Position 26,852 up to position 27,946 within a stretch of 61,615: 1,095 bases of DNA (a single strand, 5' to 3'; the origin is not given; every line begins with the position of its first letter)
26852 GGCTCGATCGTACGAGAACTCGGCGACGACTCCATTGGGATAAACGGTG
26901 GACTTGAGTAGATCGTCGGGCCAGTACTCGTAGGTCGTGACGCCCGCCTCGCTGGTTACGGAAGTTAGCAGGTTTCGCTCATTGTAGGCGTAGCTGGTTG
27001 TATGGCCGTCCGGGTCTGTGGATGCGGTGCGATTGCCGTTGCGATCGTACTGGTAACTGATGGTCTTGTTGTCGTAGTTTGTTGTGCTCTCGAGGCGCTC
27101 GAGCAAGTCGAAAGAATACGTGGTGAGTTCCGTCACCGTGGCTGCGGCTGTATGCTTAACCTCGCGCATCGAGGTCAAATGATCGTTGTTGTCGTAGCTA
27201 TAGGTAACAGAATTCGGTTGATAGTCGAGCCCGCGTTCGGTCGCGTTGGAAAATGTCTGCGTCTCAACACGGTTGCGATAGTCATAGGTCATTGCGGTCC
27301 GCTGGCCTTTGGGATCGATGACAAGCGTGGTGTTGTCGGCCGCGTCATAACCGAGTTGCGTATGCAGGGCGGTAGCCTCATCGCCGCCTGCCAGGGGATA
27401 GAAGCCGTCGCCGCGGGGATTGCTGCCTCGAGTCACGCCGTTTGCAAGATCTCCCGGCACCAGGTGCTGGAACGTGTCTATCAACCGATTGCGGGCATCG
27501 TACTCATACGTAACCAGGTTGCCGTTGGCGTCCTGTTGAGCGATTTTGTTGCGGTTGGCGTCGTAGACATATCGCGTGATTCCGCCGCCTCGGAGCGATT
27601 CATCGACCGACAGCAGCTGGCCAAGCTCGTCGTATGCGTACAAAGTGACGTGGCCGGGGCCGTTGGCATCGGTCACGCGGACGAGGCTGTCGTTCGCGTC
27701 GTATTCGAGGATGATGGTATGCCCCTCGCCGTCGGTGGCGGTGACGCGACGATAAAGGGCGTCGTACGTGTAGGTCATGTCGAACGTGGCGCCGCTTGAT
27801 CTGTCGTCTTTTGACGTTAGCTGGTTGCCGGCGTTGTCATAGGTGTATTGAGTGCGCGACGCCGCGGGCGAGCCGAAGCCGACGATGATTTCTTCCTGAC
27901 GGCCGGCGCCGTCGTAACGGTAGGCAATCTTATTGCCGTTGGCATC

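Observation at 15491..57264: A 19-nt exact (21/22) direct repeat of the tRNA-Val 3' end brackets a ~41.7-kb segment that includes the giant gene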

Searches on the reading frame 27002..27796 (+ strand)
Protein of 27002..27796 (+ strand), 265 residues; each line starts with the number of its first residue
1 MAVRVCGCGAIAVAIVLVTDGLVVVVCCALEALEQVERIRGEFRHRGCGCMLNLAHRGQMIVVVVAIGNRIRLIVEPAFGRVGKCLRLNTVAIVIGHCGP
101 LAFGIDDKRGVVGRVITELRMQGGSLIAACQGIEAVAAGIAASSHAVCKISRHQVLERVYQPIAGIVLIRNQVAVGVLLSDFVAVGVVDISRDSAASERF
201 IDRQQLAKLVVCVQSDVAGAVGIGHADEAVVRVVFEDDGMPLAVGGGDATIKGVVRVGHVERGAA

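Call 91: search_protein_families(library=pfam, proteins=[window:27002-27796:+], max_evalue=0.01)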
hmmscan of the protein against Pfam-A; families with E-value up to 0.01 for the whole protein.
window:27002-27796:+ (265 aa): 0 families
